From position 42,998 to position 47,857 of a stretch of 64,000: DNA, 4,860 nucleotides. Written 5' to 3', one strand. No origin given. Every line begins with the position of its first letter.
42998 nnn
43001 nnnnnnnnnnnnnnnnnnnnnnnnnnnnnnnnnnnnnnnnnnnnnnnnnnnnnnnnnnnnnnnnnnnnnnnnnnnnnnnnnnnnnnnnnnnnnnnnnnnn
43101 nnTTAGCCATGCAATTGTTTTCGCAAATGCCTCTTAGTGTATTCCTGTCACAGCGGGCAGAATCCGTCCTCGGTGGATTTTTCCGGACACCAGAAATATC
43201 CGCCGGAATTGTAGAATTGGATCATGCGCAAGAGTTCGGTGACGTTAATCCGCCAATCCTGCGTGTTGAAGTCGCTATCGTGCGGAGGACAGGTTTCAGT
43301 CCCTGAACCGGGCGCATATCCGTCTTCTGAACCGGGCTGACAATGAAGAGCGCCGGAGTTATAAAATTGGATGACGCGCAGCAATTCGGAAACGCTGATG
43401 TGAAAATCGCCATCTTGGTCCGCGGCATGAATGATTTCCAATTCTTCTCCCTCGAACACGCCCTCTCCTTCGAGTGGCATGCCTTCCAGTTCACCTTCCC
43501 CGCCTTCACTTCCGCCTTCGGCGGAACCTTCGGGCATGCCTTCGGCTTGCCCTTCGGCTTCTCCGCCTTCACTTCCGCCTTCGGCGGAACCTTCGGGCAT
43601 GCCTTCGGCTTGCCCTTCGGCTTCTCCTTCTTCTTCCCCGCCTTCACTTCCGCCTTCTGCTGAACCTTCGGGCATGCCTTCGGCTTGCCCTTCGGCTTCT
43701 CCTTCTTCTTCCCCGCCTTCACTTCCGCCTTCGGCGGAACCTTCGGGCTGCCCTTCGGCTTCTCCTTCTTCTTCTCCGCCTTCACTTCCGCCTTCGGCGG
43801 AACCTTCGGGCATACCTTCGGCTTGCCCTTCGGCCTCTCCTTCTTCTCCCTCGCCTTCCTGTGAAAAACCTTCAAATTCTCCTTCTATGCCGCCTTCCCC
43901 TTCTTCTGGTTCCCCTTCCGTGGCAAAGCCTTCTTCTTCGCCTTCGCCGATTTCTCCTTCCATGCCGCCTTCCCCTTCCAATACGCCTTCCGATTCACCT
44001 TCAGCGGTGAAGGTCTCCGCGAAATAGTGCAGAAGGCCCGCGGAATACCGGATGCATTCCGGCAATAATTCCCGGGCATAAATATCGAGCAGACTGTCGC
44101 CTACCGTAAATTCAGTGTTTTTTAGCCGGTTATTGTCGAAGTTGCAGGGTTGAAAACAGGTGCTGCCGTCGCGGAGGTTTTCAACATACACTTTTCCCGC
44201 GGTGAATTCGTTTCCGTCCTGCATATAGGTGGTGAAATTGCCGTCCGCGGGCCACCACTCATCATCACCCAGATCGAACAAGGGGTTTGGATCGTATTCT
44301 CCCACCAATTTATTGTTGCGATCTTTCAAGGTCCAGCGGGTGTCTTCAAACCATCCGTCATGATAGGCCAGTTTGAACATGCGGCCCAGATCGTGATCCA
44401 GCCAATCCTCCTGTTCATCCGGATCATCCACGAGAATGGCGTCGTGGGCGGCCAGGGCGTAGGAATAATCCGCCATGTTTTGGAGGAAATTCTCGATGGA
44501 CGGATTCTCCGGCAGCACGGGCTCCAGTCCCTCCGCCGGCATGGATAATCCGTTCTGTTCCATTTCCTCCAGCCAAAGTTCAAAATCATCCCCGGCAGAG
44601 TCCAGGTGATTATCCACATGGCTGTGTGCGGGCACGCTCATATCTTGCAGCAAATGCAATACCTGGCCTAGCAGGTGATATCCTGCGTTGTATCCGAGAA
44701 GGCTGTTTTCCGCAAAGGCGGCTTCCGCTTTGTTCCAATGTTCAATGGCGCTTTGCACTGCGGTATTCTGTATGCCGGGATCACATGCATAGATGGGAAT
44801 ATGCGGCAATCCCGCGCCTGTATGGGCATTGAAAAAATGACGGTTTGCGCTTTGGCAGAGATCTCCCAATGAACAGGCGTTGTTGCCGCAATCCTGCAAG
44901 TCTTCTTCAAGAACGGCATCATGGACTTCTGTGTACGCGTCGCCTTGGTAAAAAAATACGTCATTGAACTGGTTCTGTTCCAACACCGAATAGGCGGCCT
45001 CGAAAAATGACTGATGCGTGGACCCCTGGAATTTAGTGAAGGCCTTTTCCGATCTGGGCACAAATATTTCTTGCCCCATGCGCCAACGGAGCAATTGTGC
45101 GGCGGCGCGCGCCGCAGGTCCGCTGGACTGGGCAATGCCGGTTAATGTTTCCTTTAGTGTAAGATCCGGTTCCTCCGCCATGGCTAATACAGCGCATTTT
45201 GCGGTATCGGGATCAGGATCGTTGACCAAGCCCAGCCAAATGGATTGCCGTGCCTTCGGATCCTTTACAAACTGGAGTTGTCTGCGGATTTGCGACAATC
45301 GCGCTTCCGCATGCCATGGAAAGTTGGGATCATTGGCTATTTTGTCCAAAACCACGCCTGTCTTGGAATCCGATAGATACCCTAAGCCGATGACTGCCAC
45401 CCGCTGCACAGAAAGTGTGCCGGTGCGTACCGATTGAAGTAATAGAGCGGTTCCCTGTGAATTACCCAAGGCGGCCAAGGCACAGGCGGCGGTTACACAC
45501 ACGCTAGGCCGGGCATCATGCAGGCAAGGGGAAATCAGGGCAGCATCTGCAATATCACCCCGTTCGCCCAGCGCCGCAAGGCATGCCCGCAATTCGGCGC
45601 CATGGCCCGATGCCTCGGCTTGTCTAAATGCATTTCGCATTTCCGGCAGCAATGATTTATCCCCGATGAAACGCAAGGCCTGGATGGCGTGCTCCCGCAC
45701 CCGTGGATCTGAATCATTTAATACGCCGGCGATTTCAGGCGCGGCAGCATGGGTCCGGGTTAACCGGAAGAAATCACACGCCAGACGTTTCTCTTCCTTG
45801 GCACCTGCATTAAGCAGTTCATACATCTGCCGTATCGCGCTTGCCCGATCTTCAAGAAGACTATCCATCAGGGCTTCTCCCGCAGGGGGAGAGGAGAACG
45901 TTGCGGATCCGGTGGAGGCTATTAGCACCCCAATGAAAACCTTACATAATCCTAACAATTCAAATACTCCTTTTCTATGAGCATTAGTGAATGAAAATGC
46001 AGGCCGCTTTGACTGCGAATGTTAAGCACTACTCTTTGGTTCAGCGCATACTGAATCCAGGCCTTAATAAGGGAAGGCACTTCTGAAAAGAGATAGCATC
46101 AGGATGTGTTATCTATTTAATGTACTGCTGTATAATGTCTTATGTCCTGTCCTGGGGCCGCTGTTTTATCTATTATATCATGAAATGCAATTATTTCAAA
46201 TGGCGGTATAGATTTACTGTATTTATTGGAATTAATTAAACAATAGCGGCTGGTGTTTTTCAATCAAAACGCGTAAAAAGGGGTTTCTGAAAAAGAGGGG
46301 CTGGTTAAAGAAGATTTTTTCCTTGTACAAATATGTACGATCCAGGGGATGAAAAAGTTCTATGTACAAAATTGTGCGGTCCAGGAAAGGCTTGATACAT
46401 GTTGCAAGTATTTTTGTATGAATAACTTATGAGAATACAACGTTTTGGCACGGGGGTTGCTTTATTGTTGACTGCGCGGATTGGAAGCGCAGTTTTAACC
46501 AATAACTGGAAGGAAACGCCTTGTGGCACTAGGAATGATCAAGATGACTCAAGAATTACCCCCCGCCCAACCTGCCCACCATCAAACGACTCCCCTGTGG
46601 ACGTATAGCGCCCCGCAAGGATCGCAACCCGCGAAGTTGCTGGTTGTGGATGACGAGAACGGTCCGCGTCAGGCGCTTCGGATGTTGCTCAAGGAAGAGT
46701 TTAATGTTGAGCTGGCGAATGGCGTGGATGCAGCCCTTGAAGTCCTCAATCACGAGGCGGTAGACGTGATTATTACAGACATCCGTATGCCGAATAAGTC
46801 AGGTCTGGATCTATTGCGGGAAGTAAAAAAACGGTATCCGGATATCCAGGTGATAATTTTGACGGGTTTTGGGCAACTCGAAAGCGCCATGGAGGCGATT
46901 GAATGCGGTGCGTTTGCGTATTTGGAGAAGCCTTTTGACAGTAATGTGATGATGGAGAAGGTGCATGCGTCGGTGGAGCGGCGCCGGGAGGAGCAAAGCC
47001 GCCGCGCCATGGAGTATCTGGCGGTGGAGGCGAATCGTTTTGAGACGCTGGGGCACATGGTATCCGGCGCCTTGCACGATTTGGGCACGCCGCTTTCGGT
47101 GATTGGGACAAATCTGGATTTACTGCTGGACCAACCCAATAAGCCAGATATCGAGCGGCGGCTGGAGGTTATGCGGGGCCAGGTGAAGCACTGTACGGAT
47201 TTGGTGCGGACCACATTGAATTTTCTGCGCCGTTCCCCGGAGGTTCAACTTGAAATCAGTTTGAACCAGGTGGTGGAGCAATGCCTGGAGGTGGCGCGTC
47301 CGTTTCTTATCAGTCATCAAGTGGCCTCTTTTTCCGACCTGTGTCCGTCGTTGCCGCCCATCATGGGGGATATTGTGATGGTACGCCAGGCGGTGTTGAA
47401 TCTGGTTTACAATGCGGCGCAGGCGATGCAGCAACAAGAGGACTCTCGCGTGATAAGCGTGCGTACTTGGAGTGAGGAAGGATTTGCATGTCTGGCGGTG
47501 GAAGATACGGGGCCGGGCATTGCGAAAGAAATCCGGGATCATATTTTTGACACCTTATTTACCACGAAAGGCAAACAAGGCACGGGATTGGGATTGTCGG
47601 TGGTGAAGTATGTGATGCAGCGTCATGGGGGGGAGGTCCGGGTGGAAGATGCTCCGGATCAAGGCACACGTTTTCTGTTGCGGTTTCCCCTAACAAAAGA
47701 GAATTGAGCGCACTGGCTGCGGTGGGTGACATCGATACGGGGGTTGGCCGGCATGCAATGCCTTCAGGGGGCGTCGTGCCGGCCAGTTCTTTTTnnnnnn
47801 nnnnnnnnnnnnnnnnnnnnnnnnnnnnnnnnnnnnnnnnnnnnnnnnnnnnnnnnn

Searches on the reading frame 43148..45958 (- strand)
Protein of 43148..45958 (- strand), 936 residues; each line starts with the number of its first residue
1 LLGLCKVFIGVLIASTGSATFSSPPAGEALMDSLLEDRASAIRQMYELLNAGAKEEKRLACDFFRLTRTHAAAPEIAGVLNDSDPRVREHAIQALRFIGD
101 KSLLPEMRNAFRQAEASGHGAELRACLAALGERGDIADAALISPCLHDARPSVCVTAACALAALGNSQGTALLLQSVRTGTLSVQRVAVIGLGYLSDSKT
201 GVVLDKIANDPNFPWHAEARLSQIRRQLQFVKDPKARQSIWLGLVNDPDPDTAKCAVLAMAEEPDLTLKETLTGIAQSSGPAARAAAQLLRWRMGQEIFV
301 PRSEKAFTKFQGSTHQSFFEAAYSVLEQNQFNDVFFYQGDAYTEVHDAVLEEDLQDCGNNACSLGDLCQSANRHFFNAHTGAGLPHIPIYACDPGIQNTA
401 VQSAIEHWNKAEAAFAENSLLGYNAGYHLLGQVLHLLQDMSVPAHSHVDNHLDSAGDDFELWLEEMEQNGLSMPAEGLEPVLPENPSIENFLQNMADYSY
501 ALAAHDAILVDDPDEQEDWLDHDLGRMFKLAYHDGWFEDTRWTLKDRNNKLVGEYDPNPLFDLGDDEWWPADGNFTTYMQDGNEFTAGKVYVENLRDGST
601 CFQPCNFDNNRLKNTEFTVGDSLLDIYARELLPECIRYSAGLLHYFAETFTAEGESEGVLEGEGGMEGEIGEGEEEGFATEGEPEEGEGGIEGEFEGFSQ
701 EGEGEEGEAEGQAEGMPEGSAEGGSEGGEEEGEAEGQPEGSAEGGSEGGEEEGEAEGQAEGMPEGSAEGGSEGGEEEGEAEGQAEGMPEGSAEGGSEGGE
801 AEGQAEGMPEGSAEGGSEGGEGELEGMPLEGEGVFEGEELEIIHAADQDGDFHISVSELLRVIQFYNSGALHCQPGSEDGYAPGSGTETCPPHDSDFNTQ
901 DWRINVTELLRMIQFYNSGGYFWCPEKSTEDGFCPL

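Call 37: search_protein_families(library=pfam, proteins=[window:43148-45958:-], max_evalue=0.001)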
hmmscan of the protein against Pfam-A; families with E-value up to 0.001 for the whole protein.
window:43148-45958:- (936 aa): 2 families
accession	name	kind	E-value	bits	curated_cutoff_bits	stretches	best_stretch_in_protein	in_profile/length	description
PF13646.12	HEAT_2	-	2.1e-12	47.6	27.7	1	47-114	6-74/88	HEAT repeats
PF02985.28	HEAT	-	0.00051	20.5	23.5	0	76-98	5-27/31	HEAT repeat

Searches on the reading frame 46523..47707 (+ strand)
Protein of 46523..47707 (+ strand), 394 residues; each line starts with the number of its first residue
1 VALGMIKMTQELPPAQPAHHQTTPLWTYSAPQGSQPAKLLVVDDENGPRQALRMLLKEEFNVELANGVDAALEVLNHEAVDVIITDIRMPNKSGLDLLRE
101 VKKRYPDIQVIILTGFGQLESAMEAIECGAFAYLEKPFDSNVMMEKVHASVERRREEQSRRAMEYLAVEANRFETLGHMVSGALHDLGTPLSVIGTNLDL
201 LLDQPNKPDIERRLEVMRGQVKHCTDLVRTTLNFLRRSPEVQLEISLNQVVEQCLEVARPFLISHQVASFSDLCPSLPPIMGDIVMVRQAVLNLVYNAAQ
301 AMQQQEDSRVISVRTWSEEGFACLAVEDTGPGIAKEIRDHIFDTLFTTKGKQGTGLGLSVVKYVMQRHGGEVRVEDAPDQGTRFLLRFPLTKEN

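Call 37: search_protein_families(library=pfam, proteins=[window:46523-47707:+], max_evalue=0.001)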
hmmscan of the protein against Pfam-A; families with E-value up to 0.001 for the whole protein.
window:46523-47707:+ (394 aa): 4 families
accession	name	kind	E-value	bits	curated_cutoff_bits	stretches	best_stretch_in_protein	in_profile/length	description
PF00072.30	Response_reg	-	2.4e-27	95.7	30.2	1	40-147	2-110/111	Response regulator receiver domain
PF02518.31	HATPase_c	-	5.8e-25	88.3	26.4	1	282-391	1-110/111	Histidine kinase-, DNA gyrase B-, and HSP90-like ATPase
PF00512.31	HisKA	-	3.3e-09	37.1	26.9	1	177-237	3-63/66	His Kinase A (phospho-acceptor) domain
PF14501.12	HATPase_c_5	-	6.2e-08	32.9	22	1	290-376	9-90/102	GHKL domain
